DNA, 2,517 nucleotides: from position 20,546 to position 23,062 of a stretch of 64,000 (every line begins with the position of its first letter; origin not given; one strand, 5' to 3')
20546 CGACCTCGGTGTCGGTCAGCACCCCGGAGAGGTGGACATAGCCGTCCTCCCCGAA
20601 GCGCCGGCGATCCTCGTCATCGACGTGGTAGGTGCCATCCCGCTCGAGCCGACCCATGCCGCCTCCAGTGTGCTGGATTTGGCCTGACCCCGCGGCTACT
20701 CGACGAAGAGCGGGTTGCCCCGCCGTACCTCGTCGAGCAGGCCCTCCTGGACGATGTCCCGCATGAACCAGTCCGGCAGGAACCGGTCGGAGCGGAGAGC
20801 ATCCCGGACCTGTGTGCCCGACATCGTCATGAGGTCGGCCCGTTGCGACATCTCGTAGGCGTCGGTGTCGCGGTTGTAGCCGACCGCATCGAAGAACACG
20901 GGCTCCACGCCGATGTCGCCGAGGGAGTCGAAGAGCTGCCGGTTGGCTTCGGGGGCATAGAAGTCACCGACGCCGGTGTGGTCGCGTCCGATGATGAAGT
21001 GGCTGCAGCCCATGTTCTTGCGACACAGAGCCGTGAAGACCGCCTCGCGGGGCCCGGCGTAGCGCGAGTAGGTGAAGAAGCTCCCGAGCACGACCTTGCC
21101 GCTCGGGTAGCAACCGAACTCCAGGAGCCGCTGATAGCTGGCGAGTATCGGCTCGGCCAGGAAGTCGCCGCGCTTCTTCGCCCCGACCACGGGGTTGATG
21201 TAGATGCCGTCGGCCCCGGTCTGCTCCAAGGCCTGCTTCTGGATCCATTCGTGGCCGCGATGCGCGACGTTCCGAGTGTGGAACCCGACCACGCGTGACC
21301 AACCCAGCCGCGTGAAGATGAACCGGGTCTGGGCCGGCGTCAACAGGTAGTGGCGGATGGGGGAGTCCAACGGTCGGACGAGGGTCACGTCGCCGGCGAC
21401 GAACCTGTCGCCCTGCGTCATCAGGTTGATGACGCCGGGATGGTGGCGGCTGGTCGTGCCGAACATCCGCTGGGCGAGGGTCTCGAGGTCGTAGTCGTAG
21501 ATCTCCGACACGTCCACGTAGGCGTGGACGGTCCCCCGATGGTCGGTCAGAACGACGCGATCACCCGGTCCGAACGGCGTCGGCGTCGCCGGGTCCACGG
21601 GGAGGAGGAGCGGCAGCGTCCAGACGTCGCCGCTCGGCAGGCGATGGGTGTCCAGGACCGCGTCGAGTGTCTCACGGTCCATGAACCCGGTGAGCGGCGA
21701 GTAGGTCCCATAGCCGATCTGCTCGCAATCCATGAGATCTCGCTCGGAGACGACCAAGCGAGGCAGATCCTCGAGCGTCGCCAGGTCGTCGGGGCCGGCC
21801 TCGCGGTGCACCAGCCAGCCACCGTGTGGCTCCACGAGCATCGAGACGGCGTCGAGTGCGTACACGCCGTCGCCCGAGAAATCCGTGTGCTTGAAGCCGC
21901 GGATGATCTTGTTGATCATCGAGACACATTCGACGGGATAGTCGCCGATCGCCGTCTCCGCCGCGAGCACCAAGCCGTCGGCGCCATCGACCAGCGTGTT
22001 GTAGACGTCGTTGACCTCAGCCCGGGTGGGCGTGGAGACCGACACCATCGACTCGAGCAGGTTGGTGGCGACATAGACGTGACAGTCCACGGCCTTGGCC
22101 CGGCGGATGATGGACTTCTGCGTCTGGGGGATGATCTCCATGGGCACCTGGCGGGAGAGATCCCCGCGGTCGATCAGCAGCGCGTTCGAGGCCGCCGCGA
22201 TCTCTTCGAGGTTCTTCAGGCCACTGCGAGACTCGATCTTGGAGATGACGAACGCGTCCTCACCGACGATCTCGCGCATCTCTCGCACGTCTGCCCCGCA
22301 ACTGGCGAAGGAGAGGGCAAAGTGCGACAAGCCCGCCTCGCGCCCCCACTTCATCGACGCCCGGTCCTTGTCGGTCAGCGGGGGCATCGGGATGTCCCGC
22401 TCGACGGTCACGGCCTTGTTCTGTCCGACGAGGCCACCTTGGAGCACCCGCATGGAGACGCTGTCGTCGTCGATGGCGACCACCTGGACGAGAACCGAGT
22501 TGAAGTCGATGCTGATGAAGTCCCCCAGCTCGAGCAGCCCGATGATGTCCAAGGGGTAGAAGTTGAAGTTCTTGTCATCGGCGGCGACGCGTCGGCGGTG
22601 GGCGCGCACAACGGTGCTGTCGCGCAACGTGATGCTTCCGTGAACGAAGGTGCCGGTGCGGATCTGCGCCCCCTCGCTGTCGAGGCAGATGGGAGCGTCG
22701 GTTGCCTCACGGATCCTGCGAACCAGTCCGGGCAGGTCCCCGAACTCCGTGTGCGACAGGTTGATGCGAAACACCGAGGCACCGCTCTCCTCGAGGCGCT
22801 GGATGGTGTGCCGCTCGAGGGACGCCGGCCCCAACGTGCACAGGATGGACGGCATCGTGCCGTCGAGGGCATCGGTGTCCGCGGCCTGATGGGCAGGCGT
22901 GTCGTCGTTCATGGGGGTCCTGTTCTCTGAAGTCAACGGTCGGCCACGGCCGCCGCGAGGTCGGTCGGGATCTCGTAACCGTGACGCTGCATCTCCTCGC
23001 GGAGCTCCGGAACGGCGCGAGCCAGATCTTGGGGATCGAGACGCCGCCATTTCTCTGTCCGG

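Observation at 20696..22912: Pyruvate-kinase-like catalytic domain fused in frame to ATP sulfurylase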

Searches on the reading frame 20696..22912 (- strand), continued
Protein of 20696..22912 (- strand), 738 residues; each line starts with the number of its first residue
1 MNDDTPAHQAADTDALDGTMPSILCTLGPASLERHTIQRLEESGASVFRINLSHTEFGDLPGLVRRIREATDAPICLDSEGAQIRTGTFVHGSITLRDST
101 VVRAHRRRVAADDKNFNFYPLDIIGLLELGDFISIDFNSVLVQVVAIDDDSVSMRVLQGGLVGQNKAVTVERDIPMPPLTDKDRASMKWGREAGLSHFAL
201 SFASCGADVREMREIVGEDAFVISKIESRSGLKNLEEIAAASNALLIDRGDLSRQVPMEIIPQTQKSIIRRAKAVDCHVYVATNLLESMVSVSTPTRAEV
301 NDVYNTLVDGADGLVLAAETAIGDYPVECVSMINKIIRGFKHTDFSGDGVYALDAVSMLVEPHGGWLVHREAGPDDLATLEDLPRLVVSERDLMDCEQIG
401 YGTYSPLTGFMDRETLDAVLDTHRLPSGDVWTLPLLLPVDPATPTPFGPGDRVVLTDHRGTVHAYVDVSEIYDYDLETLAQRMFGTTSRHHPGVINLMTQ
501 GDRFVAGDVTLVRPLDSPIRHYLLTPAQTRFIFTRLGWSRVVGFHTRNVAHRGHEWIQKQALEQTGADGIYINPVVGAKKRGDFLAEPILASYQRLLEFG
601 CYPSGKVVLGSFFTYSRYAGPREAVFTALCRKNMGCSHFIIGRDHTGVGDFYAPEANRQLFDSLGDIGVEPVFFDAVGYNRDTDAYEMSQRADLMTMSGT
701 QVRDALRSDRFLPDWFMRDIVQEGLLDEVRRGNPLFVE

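Call 86: find_homologous_proteins(query=L010:16533-17135:+, max_evalue=1e-20)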
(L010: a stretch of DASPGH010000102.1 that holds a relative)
Query L010:16533-17135:+ (200 aa): 8000 proteins with E <= 1e-20 among 8000 candidates; the best 120 are listed.
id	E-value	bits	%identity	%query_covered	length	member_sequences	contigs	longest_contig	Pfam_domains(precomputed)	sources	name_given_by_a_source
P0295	1.0e-125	435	100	100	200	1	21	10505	PF13671.13,PF01583.27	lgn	-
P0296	5.5e-125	433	99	100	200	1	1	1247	PF13671.13,PF01583.27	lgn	-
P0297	2.9e-114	398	91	100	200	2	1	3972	PF13671.13,PF01583.27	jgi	-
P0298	1.6e-107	376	87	100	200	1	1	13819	PF13671.13,PF01583.27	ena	-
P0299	5.3e-93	328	76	100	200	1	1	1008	PF13671.13,PF01583.27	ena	-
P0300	1.1e-87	311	70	99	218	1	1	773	PF13671.13,PF01583.27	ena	-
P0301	1.2e-85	304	72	98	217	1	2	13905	PF13671.13,PF01583.27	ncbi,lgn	-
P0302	4.9e-85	302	72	97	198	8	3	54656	PF13671.13,PF01583.27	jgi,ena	jgi:adenylyl-sulfate kinase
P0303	9.6e-84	298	78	87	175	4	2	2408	PF13671.13,PF01583.27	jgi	jgi:bifunctional enzyme CysN/CysC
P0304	5.2e-80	286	67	97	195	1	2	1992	PF13671.13,PF01583.27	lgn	-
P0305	1.5e-79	284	68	97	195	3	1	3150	PF13671.13,PF01583.27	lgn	-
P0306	1.7e-79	284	68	97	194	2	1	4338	PF13671.13,PF01583.27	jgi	jgi:adenylyl-sulfate kinase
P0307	2.2e-79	284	71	89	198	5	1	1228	PF13671.13,PF01583.27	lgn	-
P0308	3.2e-79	283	68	97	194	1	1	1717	PF13671.13,PF01583.27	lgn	-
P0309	6.0e-79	282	71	95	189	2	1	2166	PF13671.13,PF01583.27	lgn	-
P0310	6.4e-79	282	68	97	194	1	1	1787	PF13671.13,PF01583.27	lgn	-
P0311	7.8e-79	282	68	97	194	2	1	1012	PF13671.13,PF01583.27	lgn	-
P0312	9.1e-79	282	67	97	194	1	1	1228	PF13671.13,PF01583.27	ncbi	-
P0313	2.4e-78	280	64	100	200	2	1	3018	PF13671.13,PF01583.27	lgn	-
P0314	2.6e-78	280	67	95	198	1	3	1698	PF13671.13,PF01583.27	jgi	jgi:bifunctional enzyme CysN/CysC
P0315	5.1e-78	279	63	99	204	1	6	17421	PF13671.13,PF01583.27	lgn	-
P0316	7.3e-78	279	65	96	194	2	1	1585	PF13671.13,PF01583.27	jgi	jgi:bifunctional enzyme CysN/CysC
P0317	7.9e-78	279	65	95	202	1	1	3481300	PF13671.13,PF01583.27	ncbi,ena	-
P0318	8.3e-78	279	68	97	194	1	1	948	PF13671.13,PF01583.27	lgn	-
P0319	1.1e-77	278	68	96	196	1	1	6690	PF13671.13,PF01583.27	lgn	-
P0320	1.2e-77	278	65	97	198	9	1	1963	PF13671.13,PF01583.27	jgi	-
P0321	1.2e-77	278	66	95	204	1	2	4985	PF13671.13,PF01583.27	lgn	-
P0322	1.7e-77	278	69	96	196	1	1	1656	PF13671.13,PF01583.27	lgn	-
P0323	2.0e-77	277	67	95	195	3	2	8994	PF13671.13,PF01583.27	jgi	jgi:bifunctional enzyme CysN/CysC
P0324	2.0e-77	277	65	98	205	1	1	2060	PF13671.13,PF01583.27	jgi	jgi:adenylyl-sulfate kinase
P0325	2.3e-77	277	67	95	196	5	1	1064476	PF13671.13,PF01583.27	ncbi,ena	-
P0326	2.4e-77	277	65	98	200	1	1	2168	PF13671.13,PF01583.27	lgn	-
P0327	3.4e-77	277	65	97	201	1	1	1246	PF13671.13,PF01583.27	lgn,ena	-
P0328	3.9e-77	276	66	95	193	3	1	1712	PF13671.13,PF01583.27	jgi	jgi:bifunctional enzyme CysN/CysC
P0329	6.0e-77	276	66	95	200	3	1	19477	PF13671.13,PF01583.27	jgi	jgi:bifunctional enzyme CysN/CysC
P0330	6.3e-77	276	73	86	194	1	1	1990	PF13671.13,PF01583.27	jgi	jgi:bifunctional enzyme CysN/CysC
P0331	8.2e-77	275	64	95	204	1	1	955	PF13671.13,PF01583.27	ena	-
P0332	8.3e-77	275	66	96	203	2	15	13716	PF13671.13,PF01583.27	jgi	jgi:bifunctional enzyme CysN/CysC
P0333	8.4e-77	275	65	96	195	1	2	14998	PF13671.13,PF01583.27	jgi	jgi:bifunctional enzyme CysN/CysC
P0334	9.2e-77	275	64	100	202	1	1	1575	PF13671.13,PF01583.27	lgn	-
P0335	1.2e-76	275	67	95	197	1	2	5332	PF13671.13,PF01583.27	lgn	-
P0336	1.4e-76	275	65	97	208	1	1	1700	PF13671.13,PF01583.27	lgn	-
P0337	1.5e-76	274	65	97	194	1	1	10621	PF13671.13,PF01583.27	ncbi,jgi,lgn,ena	jgi:bifunctional enzyme CysN/CysC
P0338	1.7e-76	274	64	97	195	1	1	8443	PF13671.13,PF01583.27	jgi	jgi:bifunctional enzyme CysN/CysC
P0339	1.7e-76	274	66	95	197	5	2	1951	PF13671.13,PF01583.27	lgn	-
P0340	2.6e-76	274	66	96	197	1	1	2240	PF13671.13,PF01583.27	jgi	jgi:adenylyl-sulfate kinase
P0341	3.1e-76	273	66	98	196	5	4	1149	PF13671.13,PF01583.27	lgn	-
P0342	3.2e-76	273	68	95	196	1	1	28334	PF13671.13,PF08433.17,PF01583.27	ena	-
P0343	3.4e-76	273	65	95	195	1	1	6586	PF13671.13,PF01583.27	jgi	jgi:bifunctional enzyme CysN/CysC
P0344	3.5e-76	273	64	97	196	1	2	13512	PF13671.13,PF01583.27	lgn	-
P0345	3.5e-76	273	65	98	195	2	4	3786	PF13671.13,PF01583.27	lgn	-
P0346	3.6e-76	273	63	97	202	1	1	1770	PF13671.13,PF01583.27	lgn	-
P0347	3.8e-76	273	63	97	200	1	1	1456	PF13671.13,PF01583.27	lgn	-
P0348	4.0e-76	273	65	97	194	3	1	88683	PF13671.13,PF01583.27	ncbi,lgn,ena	-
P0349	4.7e-76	273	65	98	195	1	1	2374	PF13671.13,PF01583.27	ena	-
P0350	4.9e-76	273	64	97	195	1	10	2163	PF13671.13,PF01583.27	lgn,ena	-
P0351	5.1e-76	273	66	95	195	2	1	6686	PF13671.13,PF01583.27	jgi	jgi:adenylylsulfate kinase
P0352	5.9e-76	273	65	97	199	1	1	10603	PF13671.13,PF01583.27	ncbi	-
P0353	6.3e-76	272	63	97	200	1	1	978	PF13671.13,PF01583.27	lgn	-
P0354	6.5e-76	272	67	96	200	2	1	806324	PF13671.13,PF01583.27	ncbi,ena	-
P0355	6.5e-76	272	63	96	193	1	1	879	PF13671.13,PF01583.27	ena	-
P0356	6.7e-76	272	67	95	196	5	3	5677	PF13671.13,PF01583.27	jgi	jgi:bifunctional enzyme CysN/CysC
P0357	7.2e-76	272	68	96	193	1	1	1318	PF13671.13,PF01583.27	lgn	-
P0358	7.8e-76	272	66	95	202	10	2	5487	PF13671.13,PF01583.27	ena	-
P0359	9.0e-76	272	64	98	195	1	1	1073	PF13671.13,PF01583.27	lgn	-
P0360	1.2e-75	272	65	97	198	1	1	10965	PF13671.13,PF01583.27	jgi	jgi:bifunctional enzyme CysN/CysC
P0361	1.3e-75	272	65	97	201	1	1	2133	PF13671.13,PF01583.27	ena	-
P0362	1.3e-75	271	65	96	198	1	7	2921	PF13671.13,PF01583.27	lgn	-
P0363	1.4e-75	271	62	99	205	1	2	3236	PF13671.13,PF01583.27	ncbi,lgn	-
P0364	1.4e-75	271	64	97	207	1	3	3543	PF13671.13,PF01583.27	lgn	-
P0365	1.5e-75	271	64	98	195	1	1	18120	PF13671.13,PF01583.27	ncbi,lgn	-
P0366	1.6e-75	271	66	95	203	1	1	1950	PF13671.13,PF01583.27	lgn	-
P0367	1.6e-75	271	64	97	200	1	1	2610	PF13671.13,PF01583.27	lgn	-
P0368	1.7e-75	271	65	96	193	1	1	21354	PF13671.13,PF01583.27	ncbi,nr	ncbi:MAG TPA: adenylyl-sulfate kinase [Acidimicrobiia bacterium]|nr:adenylyl-sulfate kinase [Acidimi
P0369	1.8e-75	271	65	95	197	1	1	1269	PF13671.13,PF01583.27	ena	-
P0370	1.8e-75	271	63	99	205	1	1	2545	PF13671.13,PF01583.27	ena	-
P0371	2.1e-75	271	67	94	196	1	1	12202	PF13671.13,PF01583.27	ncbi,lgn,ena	-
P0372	2.1e-75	271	63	96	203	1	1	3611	PF13671.13,PF01583.27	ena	-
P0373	2.5e-75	271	68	93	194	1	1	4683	PF13671.13,PF01583.27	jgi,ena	-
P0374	2.7e-75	270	66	95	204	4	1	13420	PF13671.13,PF01583.27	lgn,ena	-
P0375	2.7e-75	270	66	96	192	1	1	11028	PF13671.13,PF01583.27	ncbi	ncbi:MAG: adenylyl-sulfate kinase [Acidimicrobiia bacterium]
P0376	2.7e-75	270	65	97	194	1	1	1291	PF13671.13,PF01583.27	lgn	-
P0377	2.8e-75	270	62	98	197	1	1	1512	PF13671.13,PF01583.27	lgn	-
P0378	2.9e-75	270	65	97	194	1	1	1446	PF13671.13,PF01583.27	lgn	-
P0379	3.0e-75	270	67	96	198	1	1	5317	PF13671.13,PF01583.27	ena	-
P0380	3.0e-75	270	67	95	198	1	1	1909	PF13671.13,PF01583.27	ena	-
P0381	3.3e-75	270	70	87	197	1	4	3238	PF13671.13,PF01583.27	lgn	-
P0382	3.5e-75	270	66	95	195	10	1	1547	PF13671.13,PF01583.27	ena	-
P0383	3.6e-75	270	63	99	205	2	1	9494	PF13671.13,PF01583.27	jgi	jgi:bifunctional enzyme CysN/CysC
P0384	3.7e-75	270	64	97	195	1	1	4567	PF13671.13,PF01583.27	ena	-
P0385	3.8e-75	270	71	87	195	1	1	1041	PF13671.13,PF01583.27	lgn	-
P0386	4.0e-75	270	65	97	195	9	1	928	PF13671.13,PF01583.27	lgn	-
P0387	4.1e-75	270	66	95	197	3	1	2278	PF13671.13,PF01583.27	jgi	jgi:adenylyl-sulfate kinase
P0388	4.3e-75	270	64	96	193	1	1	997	PF13671.13,PF01583.27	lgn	-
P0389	4.5e-75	270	67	96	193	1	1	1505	PF13671.13,PF01583.27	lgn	-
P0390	4.6e-75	270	64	97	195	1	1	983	PF13671.13,PF01583.27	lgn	-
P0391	4.6e-75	270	65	99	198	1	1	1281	PF13671.13,PF01583.27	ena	-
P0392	4.6e-75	270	63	95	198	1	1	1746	PF13671.13,PF01583.27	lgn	-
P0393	5.7e-75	269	63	97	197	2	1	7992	PF13671.13,PF01583.27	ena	-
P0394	5.7e-75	269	66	95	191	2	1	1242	PF13671.13,PF01583.27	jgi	jgi:bifunctional enzyme CysN/CysC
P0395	5.8e-75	269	65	96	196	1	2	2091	PF13671.13,PF01583.27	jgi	jgi:adenylyl-sulfate kinase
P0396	6.4e-75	269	62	98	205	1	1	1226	PF13671.13,PF01583.27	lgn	-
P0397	6.7e-75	269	66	96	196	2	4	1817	PF13671.13,PF01583.27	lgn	-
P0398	6.7e-75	269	63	99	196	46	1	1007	PF13671.13,PF01583.27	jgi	-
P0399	6.7e-75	269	65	95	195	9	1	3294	PF13671.13,PF01583.27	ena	-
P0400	7.4e-75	269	64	97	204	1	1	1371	PF13671.13,PF01583.27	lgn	-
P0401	8.2e-75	269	65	96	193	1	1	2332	PF13671.13,PF01583.27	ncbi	-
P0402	8.4e-75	269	63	100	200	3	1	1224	PF13671.13,PF01583.27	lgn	-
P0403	8.4e-75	269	62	99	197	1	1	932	PF13671.13,PF01583.27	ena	-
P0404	8.5e-75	269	65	96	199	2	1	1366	PF13671.13,PF01583.27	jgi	jgi:bifunctional enzyme CysN/CysC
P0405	8.7e-75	269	67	89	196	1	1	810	PF13671.13,PF01583.27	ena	-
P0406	8.8e-75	269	64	97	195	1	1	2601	PF13671.13,PF01583.27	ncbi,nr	ncbi:MAG TPA: adenylyl-sulfate kinase [Acidimicrobiia bacterium]|nr:adenylyl-sulfate kinase [Acidimi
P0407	8.9e-75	269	65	97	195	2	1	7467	PF13671.13,PF01583.27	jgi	jgi:adenylyl-sulfate kinase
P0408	8.9e-75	269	64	97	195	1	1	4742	PF13671.13,PF01583.27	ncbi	-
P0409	9.1e-75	269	66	95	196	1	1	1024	PF13671.13,PF01583.27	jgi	jgi:bifunctional enzyme CysN/CysC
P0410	9.1e-75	269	65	97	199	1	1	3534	PF13671.13,PF01583.27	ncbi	ncbi:MAG: adenylyl-sulfate kinase [Actinomycetota bacterium]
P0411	9.6e-75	269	63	96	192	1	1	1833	PF13671.13,PF01583.27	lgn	-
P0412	9.8e-75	269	64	97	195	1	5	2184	PF13671.13,PF01583.27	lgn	-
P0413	1.1e-74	268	64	97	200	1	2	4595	PF13671.13,PF01583.27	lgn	-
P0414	1.2e-74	268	64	97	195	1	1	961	PF13671.13,PF01583.27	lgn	-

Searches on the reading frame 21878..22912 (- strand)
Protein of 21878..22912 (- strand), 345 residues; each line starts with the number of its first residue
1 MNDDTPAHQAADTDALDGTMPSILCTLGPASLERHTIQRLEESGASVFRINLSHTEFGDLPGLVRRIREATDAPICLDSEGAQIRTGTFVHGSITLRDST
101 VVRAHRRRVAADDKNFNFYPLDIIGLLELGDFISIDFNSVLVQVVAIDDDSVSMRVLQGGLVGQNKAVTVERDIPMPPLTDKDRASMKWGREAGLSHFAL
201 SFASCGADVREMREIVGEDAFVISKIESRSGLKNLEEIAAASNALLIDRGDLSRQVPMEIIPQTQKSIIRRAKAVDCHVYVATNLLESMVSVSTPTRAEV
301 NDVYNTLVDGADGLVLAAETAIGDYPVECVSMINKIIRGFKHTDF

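Call 27: search_solved_structures(query=window:21878-22912:-, max_evalue=1e-20, show_alignments=2)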
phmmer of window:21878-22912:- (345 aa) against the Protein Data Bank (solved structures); distinct sequences matched with E-value up to 1e-20: 101 (the best 60 are shown).
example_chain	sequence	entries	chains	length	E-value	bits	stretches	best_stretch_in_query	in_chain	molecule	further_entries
7oo1_A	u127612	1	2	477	1.3e-57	198.8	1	22-339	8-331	Pyruvate kinase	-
6du6_A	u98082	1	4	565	2.2e-51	178.4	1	20-335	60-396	Pyruvate kinase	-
7ueh_G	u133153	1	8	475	1.2e-48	169.3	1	21-337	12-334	Pyruvate kinase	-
5wrp_A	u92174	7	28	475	1.9e-48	168.8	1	22-339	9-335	Pyruvate kinase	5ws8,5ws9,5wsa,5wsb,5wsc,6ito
2e28_A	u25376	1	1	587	7.9e-48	166.7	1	22-336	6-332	Pyruvate kinase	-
1pkn_A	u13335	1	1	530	1.8e-46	162.2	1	18-338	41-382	PYRUVATE KINASE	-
8eq3_A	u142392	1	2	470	5e-46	160.8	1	22-336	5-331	Pyruvate kinase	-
3t05_A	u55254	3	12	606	1.4e-45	159.3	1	22-336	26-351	Pyruvate kinase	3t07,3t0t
2g50_A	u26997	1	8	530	1.8e-45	159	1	18-338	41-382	Pyruvate kinase isozymes M1/M2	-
3n25_A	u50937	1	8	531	1.8e-45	159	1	18-338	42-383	Pyruvate kinase isozymes M1/M2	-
8eu4_A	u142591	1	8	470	1.8e-45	158.9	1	22-336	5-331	Pyruvate kinase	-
1f3w_A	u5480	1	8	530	1.9e-45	158.9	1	18-338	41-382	PYRUVATE KINASE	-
1a49_A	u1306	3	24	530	1.9e-45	158.9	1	18-338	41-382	PYRUVATE KINASE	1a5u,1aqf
1f3x_A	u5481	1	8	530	1.9e-45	158.9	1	18-338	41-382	PYRUVATE KINASE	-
8f5t_A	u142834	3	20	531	1.9e-45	158.9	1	18-338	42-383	Pyruvate kinase PKM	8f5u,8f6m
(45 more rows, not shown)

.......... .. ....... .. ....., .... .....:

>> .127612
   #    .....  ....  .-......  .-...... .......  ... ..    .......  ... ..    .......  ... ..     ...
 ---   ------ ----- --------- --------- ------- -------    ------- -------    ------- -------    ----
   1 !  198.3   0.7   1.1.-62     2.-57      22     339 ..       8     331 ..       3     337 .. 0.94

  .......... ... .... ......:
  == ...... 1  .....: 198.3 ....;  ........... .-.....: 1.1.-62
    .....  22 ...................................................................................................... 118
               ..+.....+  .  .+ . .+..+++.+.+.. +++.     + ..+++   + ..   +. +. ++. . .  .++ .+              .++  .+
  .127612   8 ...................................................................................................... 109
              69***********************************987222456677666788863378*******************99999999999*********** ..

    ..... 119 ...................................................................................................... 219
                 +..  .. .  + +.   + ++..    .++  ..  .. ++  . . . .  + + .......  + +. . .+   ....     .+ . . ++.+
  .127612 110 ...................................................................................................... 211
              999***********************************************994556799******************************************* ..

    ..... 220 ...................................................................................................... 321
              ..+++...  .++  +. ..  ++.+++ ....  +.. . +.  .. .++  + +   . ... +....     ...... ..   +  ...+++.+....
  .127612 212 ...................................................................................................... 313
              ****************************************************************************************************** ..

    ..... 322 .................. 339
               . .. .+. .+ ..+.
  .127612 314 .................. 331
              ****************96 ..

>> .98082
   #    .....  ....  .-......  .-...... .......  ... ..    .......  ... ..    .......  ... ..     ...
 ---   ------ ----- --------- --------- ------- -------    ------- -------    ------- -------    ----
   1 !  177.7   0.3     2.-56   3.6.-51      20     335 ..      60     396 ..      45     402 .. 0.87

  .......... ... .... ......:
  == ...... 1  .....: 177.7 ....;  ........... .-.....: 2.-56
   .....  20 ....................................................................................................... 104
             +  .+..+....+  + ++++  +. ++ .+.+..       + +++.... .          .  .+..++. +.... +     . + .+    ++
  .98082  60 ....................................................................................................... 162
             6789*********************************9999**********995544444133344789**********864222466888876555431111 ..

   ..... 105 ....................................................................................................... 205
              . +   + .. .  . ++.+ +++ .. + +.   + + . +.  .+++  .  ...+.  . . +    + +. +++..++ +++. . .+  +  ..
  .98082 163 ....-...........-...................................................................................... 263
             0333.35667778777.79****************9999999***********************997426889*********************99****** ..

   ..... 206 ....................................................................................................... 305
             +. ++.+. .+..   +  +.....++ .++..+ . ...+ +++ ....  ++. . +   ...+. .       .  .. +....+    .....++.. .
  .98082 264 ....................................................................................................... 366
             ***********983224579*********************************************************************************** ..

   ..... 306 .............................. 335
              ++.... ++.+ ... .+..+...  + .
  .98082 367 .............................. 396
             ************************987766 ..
